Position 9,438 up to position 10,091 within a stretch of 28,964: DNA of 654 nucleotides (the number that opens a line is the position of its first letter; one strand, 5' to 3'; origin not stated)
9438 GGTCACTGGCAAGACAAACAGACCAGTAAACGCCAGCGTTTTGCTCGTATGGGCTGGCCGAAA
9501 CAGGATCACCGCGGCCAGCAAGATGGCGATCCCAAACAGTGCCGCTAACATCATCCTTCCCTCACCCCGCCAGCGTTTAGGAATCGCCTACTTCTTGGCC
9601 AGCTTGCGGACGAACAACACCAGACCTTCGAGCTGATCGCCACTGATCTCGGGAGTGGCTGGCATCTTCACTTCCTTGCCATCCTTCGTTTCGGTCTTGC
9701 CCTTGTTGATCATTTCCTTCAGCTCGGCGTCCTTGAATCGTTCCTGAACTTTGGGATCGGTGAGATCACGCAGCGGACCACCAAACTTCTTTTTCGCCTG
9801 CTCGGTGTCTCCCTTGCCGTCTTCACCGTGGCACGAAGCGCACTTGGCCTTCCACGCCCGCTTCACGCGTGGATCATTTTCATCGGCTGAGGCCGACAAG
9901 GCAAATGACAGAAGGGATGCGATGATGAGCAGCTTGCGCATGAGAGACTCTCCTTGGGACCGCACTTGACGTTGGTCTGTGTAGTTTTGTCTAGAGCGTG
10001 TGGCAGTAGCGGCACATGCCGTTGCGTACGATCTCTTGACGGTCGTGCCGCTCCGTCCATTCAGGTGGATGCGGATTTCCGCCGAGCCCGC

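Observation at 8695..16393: Self-contained porin-cytochrome extracellular-electron-transfer operon with its own quinol dehydrogenase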

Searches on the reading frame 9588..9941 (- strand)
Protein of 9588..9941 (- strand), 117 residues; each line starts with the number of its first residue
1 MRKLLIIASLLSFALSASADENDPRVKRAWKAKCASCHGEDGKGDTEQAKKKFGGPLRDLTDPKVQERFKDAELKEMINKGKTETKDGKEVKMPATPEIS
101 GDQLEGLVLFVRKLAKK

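Call 4: search_protein_families(library=pfam, proteins=[window:9588-9941:-], max_evalue=0.1)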
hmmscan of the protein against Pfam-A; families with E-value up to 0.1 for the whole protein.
window:9588-9941:- (117 aa): 3 families
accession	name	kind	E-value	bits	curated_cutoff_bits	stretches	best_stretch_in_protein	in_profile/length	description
PF00034.26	Cytochrom_C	-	5.1e-09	37.8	21.3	1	27-114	5-89/90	Cytochrome c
PF13442.11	Cytochrome_CBB3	-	8.3e-09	36.1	27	1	25-111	5-68/68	Cytochrome C oxidase, cbb3-type, subunit III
PF09086.16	DUF1924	-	0.0088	16.8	22.5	1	27-73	22-66/96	Domain of unknown function (DUF1924)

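Call 5: search_protein_families(library=ncbifam, proteins=[window:9588-9941:-], max_evalue=0.1)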
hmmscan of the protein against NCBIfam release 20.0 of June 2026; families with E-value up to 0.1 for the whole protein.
window:9588-9941:- (117 aa): 9 families
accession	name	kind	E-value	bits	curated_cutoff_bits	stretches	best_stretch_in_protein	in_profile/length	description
TIGR00782.1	ccoP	equivalog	6.4e-07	29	179.95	1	26-53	203-233/285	cytochrome-c oxidase, cbb3-type subunit III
NF045773.1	cytochro_C550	exception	0.00069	19.5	125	1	27-86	53-100/118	cytochrome c550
NF045774.1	cytochro_C551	exception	0.00097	19.1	118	1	22-57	38-73/110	cytochrome c551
NF011054.0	PRK14486.1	equivalog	0.0025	17.4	447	1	27-113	219-289/294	putative bifunctional cbb3-type cytochrome c oxidase subunit II/cytochrome c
NF040606.1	CytoC_perox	subfamily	0.013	14.7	150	1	27-89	302-365/524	di-heme-cytochrome C peroxidase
NF045930.1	Cytc6PetJCyano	equivalog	0.025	14.5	135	1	5-43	11-47/110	cytochrome c6 PetJ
TIGR03874.1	4cys_cytochr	equivalog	0.03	14.1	161.75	1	28-95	38-94/143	c-type cytochrome, methanol metabolism-related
NF045722.1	c3_cytochr_TmcA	equivalog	0.046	13.6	114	1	18-45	90-117/125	acidic tetraheme cytochrome c3 TmcA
NF050122.1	bc1_QcrC_actin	exception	0.055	12.8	200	0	27-47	45-65/253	cytochrome bc1 complex diheme cytochrome c subunit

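Call 81: search_solved_structures(query=window:9588-9941:-, max_evalue=0.1)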
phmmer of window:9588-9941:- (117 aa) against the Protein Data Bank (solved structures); distinct sequences matched with E-value up to 0.1: 14.
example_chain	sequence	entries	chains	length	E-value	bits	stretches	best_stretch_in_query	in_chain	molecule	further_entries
5xdh_A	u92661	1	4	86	2.8e-07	34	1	26-93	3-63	Putative cytochrome c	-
6h5l_B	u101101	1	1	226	4.6e-05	26.9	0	26-49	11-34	Conserved hypothetical cytochrome protein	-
7o38_A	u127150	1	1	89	0.00027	24.4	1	28-117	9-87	Cytochrome c-552 Ks_3357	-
6r6n_B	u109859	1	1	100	0.00079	22.9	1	31-87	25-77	KustA0088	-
6r6m_B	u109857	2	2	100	0.00086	22.8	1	31-86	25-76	Kusta0088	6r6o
8yts_A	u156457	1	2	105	0.015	18.8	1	1-45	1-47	Cytochrome C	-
8q1v_A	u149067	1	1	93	0.017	18.6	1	28-45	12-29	Putative lipoprotein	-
8smr_G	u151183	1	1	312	0.02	18.4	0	26-47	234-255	Cbb3-type cytochrome c oxidase subunit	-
6xkw_p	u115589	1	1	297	0.022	18.2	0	27-49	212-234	Cbb3-type cytochrome c oxidase subunit CcoP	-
3mk7_C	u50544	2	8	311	0.025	18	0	18-46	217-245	Cytochrome c oxidase, cbb3-type, subunit P | Cbb3-type cytochrome c oxidase subunit CcoP1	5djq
8snh_G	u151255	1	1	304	0.04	17.4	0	26-46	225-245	Cbb3-type cytochrome c oxidase subunit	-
6xkx_p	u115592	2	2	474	0.044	17.3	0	27-49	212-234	Cbb3-type cytochrome c oxidase subunit CcoP,Cytochrome c-type cyt cy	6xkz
5mxy_A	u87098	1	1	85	0.058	16.9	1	31-112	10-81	Cytochrome c-552 Ks_3358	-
5mxz_A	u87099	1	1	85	0.068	16.6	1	32-112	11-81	Cytochrome c-552 Ks_3358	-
